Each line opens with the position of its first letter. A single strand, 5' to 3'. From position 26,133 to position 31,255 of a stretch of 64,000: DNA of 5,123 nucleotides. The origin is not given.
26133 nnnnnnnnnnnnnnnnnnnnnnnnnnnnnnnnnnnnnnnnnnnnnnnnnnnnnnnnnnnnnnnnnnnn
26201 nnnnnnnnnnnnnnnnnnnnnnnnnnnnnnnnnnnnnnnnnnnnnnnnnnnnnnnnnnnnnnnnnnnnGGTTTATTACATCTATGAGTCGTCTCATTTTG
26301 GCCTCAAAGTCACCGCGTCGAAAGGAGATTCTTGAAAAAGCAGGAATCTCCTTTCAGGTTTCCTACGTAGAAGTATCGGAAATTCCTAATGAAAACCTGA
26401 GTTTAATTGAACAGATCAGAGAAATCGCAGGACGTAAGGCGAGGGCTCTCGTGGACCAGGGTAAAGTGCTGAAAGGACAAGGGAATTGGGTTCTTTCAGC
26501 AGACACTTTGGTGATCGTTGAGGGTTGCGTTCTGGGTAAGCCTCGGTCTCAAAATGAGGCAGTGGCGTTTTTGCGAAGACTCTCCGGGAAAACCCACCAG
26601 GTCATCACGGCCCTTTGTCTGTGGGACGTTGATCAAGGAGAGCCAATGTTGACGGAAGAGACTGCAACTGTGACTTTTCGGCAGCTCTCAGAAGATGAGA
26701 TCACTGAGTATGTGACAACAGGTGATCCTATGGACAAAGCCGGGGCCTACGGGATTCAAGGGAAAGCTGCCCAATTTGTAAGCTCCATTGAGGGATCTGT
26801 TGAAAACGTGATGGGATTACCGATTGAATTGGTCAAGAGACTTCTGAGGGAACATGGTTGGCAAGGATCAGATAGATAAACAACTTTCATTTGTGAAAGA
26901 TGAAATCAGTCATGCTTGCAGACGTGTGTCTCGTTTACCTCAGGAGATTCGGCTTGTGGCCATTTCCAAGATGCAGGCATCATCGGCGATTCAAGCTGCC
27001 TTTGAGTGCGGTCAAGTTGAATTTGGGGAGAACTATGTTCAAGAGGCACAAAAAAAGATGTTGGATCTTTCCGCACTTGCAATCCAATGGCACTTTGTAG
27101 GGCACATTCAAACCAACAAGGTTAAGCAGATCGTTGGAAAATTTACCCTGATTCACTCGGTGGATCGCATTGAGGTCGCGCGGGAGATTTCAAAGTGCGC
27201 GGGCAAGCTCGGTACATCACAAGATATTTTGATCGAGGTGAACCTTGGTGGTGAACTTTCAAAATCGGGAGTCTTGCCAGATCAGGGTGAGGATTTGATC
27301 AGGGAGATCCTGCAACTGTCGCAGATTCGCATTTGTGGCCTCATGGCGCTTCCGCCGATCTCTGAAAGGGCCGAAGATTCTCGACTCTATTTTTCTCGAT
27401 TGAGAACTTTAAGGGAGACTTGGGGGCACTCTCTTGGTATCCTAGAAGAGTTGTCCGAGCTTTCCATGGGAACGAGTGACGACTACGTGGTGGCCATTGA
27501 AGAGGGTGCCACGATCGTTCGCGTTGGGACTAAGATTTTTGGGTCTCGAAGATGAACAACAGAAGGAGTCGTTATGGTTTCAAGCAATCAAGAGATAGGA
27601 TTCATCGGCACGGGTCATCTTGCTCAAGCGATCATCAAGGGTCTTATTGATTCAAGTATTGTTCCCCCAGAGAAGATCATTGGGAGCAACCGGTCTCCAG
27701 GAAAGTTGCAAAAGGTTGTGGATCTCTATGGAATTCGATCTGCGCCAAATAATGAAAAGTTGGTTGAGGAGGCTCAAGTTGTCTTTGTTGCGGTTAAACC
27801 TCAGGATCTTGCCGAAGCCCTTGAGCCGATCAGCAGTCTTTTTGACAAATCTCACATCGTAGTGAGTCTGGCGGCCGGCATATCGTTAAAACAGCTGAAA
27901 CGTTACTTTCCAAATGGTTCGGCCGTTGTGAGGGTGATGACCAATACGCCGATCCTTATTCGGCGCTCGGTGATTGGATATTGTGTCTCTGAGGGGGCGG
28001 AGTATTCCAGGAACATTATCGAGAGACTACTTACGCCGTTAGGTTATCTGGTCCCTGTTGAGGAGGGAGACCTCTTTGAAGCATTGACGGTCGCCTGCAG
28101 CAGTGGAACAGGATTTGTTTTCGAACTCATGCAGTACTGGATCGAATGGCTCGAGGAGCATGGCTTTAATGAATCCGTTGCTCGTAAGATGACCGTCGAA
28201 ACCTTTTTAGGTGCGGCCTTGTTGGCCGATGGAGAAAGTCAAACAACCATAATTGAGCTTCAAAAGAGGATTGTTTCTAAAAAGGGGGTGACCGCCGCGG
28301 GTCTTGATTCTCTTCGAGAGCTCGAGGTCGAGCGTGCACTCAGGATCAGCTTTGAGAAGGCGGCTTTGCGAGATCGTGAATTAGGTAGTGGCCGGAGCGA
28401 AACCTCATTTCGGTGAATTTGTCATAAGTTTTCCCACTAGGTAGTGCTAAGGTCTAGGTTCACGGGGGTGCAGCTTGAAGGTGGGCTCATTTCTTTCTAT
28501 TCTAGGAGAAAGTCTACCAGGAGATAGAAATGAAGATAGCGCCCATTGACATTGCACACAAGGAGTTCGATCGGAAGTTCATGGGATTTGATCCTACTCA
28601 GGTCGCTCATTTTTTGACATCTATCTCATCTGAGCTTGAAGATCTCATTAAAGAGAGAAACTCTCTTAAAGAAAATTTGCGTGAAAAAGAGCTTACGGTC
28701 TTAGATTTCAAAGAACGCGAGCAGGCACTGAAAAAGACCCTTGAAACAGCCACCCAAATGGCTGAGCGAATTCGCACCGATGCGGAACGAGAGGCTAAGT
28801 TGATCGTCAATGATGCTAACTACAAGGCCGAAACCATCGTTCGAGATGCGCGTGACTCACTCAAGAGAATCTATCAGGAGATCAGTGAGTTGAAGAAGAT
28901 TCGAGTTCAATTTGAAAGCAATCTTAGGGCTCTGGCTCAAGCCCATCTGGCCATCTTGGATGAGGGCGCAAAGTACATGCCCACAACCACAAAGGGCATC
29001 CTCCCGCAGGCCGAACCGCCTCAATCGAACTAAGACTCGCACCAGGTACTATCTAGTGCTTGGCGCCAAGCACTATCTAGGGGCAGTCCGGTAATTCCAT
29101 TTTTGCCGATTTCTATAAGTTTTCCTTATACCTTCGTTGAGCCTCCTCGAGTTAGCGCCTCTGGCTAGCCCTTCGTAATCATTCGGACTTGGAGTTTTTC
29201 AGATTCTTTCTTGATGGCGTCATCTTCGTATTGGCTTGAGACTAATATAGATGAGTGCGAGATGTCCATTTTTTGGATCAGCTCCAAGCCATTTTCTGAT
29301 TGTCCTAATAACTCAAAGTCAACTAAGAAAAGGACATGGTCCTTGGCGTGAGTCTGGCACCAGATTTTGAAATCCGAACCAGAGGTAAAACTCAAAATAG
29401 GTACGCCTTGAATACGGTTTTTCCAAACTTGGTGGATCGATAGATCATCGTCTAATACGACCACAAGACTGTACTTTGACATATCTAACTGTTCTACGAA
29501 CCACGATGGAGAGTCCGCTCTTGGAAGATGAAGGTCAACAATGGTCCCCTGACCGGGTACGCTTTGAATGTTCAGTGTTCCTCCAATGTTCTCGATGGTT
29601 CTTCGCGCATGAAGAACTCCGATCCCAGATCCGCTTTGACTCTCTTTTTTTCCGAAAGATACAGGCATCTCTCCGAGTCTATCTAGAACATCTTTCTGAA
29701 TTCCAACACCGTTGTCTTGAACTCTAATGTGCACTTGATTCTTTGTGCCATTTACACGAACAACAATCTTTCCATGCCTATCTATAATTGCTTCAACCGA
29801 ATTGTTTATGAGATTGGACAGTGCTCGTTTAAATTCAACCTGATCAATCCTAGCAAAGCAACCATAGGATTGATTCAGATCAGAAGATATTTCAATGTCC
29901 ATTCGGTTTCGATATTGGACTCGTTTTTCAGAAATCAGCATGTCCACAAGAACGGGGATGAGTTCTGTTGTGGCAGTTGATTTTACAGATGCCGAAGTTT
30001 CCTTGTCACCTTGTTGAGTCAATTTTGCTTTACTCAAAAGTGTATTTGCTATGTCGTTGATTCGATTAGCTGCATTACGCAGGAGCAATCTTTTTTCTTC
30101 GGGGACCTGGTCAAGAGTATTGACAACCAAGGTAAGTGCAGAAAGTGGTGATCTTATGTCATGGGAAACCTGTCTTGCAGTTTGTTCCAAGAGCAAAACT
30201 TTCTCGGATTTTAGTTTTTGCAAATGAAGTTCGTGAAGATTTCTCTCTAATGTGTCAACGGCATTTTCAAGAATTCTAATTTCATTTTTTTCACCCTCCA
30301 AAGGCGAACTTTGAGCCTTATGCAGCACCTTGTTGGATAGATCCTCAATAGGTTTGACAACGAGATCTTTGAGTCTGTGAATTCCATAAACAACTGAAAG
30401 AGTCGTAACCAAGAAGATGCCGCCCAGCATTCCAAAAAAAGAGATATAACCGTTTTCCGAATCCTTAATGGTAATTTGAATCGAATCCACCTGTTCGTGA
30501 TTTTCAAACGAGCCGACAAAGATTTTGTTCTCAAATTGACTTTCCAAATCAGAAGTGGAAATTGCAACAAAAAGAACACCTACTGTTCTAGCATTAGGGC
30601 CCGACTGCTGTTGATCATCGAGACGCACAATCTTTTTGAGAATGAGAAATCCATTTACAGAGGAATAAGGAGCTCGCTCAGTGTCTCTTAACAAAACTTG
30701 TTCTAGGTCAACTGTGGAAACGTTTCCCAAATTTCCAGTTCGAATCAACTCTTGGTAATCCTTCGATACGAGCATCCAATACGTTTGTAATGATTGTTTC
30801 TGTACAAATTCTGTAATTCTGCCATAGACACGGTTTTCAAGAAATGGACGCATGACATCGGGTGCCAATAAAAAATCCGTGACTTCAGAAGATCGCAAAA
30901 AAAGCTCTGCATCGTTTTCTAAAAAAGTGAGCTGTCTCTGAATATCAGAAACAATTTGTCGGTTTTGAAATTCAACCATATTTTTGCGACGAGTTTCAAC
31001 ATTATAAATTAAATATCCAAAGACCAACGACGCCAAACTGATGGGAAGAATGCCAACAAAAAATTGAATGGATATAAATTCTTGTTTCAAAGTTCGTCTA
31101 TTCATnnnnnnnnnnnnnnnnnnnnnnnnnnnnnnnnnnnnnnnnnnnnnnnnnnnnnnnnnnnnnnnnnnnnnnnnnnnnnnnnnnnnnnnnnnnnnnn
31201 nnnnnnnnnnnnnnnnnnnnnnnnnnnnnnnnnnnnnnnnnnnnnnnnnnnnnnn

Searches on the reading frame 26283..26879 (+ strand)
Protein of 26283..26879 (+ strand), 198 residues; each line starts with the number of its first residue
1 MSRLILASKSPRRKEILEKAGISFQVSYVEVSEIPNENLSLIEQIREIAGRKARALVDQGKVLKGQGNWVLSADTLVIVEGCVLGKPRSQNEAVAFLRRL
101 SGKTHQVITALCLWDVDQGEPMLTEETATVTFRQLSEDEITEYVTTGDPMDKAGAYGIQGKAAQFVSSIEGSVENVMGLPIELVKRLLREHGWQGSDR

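Call 7: search_protein_families(library=pfam, proteins=[window:26283-26879:+], max_evalue=0.001)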
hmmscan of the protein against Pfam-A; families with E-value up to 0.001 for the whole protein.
window:26283-26879:+ (198 aa): 1 family
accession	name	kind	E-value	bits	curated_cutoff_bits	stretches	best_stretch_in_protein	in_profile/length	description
PF02545.19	Maf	-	6.6e-58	195.9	27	1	3-190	1-186/187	Maf-like protein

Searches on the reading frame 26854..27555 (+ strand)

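Call 7: search_protein_families(library=pfam, proteins=[window:26854-27555:+], max_evalue=0.001)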
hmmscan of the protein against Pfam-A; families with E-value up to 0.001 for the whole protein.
window:26854-27555:+ (233 aa): 1 family
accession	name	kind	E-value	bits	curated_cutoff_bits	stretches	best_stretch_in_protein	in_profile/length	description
PF01168.26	Ala_racemase_N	-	2.4e-17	63.8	24.1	1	16-232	4-219/220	Alanine racemase, N-terminal domain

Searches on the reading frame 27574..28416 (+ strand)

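Call 7: search_protein_families(library=pfam, proteins=[window:27574-28416:+], max_evalue=0.001)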
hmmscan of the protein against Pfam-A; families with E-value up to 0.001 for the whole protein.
window:27574-28416:+ (280 aa): 4 families
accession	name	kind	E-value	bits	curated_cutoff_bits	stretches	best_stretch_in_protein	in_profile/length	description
PF03807.23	F420_oxidored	-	2.4e-20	73.4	21.6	1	8-102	2-94/94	NADP oxidoreductase coenzyme F420-dependent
PF14748.11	P5CR_dimer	-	5e-19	68.9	25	1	167-270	3-105/105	Pyrroline-5-carboxylate reductase dimerisation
PF02558.23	ApbA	-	0.00011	22.2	22.2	1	62-120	62-121/150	Ketopantoate reductase PanE/ApbA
PF03446.21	NAD_binding_2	-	0.00051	20.5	21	1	7-97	1-90/161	NAD binding domain of 6-phosphogluconate dehydrogenase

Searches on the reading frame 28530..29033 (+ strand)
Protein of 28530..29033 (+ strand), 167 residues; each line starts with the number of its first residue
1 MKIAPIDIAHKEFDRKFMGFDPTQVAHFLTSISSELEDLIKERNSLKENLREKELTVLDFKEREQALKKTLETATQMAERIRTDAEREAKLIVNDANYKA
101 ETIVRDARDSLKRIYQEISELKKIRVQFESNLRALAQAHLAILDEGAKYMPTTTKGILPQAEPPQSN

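Call 7: search_protein_families(library=pfam, proteins=[window:28530-29033:+], max_evalue=0.001)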
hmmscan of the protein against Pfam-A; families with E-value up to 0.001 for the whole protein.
window:28530-29033:+ (167 aa): 2 families
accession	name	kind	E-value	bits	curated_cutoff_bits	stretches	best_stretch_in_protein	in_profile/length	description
PF05103.18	DivIVA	-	1.7e-37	128.7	28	1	3-133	1-131/131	DivIVA protein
PF16999.10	V-ATPase_G_2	-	1.1e-05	26.4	28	1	60-139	10-87/104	Vacuolar (H+)-ATPase G subunit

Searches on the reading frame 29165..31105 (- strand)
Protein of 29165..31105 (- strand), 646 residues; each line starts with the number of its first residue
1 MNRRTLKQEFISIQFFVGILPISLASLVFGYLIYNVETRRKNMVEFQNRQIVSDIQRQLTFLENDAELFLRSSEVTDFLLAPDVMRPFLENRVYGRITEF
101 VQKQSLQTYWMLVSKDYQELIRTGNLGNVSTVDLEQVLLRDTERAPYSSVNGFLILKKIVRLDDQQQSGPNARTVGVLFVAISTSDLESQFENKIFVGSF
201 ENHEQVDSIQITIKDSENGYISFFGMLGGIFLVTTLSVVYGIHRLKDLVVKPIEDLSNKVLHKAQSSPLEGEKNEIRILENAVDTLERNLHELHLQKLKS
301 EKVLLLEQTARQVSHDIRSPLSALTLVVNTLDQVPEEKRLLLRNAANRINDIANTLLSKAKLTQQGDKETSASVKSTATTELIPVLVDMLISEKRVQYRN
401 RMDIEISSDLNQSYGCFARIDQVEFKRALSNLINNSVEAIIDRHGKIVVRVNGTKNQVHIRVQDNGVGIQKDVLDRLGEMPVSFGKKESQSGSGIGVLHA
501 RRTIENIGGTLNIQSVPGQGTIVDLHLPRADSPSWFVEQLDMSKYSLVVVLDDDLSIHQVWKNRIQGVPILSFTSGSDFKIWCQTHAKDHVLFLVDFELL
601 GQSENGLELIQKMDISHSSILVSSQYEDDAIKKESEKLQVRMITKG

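Call 7: search_protein_families(library=pfam, proteins=[window:29165-31105:-], max_evalue=0.001)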
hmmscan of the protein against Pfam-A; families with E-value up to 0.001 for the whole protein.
window:29165-31105:- (646 aa): 4 families
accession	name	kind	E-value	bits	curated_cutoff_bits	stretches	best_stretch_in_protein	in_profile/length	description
PF02518.31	HATPase_c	-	6.1e-20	72.2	26.4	1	421-530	2-110/111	Histidine kinase-, DNA gyrase B-, and HSP90-like ATPase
PF14501.12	HATPase_c_5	-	1.5e-05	25.3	22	1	421-515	2-90/102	GHKL domain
PF00512.31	HisKA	-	5.8e-05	23.5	26.9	1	307-363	3-64/66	His Kinase A (phospho-acceptor) domain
PF13589.12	HATPase_c_3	-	0.0001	22.8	25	1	424-489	2-63/137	Histidine kinase-, DNA gyrase B-, and HSP90-like ATPase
